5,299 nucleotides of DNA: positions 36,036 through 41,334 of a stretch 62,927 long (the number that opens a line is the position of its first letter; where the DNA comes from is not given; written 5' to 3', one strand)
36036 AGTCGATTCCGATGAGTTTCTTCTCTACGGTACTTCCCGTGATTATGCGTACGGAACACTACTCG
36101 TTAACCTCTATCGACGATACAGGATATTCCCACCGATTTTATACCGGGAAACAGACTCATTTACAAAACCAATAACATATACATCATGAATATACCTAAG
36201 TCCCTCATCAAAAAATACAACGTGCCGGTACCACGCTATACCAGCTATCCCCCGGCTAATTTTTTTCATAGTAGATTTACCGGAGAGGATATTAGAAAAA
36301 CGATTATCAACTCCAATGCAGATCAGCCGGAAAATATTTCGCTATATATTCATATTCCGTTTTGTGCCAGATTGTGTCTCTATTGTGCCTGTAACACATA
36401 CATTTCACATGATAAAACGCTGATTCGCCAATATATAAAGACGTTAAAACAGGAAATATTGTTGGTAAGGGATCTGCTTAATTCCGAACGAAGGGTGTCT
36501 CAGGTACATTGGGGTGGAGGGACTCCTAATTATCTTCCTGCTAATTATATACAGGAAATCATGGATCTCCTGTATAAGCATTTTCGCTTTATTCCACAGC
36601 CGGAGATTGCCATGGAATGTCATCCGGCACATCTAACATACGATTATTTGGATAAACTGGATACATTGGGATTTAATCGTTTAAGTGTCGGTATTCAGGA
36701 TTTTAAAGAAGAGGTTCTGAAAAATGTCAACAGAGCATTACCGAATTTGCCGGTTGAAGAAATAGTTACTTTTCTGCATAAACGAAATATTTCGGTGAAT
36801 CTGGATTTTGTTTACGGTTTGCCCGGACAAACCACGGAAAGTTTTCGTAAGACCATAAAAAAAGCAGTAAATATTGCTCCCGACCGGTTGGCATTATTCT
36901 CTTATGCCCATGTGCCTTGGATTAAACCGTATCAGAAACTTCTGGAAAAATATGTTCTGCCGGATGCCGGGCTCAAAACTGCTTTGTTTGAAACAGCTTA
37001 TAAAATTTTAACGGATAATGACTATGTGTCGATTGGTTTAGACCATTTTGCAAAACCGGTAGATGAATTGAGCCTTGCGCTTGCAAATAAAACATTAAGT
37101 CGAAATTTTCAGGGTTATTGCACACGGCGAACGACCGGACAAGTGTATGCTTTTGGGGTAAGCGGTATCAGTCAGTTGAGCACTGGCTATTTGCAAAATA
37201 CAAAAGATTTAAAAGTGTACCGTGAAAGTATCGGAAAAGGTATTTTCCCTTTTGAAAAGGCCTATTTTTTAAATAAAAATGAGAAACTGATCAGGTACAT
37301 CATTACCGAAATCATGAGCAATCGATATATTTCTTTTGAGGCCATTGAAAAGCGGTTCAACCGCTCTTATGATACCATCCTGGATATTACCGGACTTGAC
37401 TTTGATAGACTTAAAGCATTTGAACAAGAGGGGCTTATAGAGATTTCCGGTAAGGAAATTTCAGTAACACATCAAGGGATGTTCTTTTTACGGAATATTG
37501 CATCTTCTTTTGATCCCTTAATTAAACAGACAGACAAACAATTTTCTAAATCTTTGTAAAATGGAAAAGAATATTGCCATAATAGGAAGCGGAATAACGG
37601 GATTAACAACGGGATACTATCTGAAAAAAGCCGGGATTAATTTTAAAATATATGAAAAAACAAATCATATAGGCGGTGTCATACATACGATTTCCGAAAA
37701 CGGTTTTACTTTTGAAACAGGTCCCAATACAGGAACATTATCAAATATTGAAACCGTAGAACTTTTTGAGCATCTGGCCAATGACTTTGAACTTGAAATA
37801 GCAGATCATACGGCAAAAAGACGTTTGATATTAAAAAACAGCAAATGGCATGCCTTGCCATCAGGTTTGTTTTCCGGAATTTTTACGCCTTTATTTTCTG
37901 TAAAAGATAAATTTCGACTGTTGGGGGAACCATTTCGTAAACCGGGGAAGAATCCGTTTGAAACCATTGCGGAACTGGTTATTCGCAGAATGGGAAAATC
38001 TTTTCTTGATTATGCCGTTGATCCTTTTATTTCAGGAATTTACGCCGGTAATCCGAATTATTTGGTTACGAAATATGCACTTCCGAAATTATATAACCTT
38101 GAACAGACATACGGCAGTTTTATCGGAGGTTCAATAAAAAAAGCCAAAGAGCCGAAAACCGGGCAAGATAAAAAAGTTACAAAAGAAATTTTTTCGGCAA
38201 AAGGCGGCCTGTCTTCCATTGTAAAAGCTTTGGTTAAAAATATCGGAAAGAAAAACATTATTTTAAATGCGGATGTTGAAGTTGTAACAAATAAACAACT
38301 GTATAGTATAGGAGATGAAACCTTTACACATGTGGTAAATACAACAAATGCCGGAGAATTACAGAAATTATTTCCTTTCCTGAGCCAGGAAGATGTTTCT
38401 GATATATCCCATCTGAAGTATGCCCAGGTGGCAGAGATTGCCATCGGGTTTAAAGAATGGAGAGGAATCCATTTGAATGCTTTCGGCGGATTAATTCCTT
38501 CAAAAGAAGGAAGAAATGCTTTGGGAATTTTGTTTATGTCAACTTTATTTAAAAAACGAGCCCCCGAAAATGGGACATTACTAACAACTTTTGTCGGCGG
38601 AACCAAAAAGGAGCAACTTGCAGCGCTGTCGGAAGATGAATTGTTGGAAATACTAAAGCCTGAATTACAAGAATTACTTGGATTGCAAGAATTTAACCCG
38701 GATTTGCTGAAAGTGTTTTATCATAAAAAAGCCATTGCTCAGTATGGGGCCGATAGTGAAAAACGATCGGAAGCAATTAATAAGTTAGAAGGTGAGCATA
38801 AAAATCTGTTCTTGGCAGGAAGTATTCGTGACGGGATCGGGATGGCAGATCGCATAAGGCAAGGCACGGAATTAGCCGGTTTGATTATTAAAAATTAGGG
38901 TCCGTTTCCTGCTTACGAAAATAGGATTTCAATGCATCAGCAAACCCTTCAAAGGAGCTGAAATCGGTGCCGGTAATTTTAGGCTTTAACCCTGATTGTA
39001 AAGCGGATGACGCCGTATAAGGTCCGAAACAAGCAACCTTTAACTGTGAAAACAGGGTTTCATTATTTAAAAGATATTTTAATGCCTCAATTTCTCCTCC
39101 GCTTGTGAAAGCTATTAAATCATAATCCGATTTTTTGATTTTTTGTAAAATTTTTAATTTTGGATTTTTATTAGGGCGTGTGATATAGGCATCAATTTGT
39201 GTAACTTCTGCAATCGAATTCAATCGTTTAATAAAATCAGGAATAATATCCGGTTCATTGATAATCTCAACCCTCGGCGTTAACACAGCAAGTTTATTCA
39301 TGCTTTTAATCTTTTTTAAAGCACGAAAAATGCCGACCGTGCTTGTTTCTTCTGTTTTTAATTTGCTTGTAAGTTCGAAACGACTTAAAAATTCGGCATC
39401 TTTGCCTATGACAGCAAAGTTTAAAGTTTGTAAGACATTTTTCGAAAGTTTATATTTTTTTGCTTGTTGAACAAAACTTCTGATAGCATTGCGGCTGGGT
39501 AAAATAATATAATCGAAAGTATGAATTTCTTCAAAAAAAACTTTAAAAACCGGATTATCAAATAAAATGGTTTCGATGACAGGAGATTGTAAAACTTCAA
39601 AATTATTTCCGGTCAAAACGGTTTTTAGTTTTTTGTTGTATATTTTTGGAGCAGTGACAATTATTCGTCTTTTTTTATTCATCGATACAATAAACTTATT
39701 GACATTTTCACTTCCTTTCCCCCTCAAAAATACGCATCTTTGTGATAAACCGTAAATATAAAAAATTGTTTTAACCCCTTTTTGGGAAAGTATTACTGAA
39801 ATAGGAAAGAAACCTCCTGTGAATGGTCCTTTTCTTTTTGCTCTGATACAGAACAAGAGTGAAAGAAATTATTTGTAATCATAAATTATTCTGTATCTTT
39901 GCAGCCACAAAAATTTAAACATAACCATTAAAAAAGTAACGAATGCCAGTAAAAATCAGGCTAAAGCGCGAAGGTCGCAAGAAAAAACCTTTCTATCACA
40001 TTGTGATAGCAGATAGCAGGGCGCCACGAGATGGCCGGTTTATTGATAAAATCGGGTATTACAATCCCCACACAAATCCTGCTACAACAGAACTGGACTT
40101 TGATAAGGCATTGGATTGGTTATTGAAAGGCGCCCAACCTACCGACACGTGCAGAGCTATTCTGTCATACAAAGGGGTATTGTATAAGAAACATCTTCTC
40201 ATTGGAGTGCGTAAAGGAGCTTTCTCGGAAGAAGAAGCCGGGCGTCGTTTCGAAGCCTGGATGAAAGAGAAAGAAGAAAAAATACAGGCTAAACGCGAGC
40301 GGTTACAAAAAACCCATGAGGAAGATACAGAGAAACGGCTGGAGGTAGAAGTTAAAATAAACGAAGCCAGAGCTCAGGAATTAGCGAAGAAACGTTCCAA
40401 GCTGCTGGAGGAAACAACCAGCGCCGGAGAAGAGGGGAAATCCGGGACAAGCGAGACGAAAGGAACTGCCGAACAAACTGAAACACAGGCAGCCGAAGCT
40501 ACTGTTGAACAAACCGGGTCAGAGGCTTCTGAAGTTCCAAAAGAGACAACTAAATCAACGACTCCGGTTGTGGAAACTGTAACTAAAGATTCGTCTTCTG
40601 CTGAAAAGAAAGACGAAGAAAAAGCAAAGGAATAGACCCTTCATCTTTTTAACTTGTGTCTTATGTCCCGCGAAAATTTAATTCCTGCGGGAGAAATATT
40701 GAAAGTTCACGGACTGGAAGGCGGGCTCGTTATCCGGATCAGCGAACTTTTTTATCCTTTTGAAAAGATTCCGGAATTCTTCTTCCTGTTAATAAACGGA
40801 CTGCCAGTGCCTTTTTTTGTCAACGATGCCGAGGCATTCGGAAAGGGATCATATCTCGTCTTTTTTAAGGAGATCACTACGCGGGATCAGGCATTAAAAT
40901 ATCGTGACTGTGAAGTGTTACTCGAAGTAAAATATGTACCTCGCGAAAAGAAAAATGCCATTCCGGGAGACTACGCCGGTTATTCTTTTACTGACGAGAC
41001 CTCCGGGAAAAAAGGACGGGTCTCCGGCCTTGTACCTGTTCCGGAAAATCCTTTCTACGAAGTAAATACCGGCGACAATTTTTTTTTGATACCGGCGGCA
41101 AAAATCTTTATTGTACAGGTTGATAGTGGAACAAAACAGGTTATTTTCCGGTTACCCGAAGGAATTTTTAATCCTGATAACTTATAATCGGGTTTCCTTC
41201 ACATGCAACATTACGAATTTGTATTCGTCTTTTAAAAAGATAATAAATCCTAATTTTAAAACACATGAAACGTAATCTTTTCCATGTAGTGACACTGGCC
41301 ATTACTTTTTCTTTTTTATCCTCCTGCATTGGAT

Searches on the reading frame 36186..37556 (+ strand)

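Call 14: search_protein_families(library=pfam, proteins=[window:36186-37556:+], max_evalue=0.00001)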
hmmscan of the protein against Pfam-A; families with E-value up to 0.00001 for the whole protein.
window:36186-37556:+ (457 aa): 2 families
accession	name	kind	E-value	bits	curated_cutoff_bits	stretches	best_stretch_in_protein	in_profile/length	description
PF04055.27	Radical_SAM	-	4.9e-25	89.1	29.5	1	54-226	1-165/166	Radical SAM superfamily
PF06969.22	HemN_C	-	1.9e-06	28.3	24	1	363-434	2-67/67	HemN C-terminal domain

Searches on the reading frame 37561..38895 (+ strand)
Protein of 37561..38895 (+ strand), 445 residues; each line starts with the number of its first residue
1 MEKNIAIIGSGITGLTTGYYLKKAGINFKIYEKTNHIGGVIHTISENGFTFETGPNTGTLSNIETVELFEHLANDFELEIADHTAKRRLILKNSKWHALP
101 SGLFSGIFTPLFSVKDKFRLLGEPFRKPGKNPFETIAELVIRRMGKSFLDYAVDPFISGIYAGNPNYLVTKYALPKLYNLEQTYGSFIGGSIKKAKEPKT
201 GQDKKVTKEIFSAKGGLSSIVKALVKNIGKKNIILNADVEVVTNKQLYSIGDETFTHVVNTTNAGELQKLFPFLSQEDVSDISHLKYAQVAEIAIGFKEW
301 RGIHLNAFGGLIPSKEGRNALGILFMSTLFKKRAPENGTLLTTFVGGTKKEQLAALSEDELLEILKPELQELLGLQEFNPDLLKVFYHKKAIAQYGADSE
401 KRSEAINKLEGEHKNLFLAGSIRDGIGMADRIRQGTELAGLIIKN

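Call 14: search_protein_families(library=pfam, proteins=[window:37561-38895:+], max_evalue=0.00001)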
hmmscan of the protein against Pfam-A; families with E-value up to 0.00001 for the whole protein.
window:37561-38895:+ (445 aa): 3 families
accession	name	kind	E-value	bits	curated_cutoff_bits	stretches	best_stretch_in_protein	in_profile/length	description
PF01593.30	Amino_oxidase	-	2.8e-43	149.3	19.8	1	12-437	1-437/443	Flavin containing amine oxidoreductase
PF13450.12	NAD_binding_8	-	5.1e-14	52.7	21.9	1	7-60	1-54/68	NAD(P)-binding Rossmann-like domain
PF01266.30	DAO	-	3.6e-06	27.2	27.9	0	5-39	2-37/353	FAD dependent oxidoreductase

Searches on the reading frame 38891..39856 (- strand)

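Call 22: search_protein_families(library=pfam, proteins=[window:38891-39856:-], max_evalue=0.00001)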
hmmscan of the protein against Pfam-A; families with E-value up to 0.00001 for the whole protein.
window:38891-39856:- (322 aa): 1 family
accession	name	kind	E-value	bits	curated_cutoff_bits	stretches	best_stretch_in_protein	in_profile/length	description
PF02602.20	HEM4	-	6.5e-25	88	27.5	1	76-295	2-220/231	Uroporphyrinogen-III synthase HemD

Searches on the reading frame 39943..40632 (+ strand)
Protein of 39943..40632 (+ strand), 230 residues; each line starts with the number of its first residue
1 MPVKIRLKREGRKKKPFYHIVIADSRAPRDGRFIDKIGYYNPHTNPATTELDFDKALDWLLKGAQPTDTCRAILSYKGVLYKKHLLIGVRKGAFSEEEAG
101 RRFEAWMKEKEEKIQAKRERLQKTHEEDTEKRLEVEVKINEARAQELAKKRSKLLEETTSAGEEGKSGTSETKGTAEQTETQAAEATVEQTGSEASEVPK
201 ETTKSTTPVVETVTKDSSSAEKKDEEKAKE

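Call 22: search_protein_families(library=pfam, proteins=[window:39943-40632:+], max_evalue=0.00001)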
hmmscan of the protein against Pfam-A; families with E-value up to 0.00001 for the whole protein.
window:39943-40632:+ (230 aa): 1 family
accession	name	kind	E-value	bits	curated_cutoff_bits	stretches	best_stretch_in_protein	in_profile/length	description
PF00886.24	Ribosomal_S16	-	3.3e-26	91.4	27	1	9-67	1-62/62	Ribosomal protein S16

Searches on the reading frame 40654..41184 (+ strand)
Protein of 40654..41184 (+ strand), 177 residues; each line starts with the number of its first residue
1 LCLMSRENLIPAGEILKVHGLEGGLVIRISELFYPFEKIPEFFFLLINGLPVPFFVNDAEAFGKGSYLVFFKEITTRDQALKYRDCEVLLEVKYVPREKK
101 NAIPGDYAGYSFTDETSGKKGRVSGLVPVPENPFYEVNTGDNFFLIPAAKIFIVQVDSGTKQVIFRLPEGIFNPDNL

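Call 22: search_protein_families(library=pfam, proteins=[window:40654-41184:+], max_evalue=0.00001)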
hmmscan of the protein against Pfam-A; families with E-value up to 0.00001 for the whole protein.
window:40654-41184:+ (177 aa): 2 families
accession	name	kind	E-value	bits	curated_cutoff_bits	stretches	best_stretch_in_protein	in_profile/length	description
PF01782.24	RimM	-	9.1e-09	35.9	23.5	1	13-90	3-80/84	RimM N-terminal domain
PF24986.1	PRC_RimM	-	1.3e-06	28.4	27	1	106-171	3-69/69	RimM PRC barrel domain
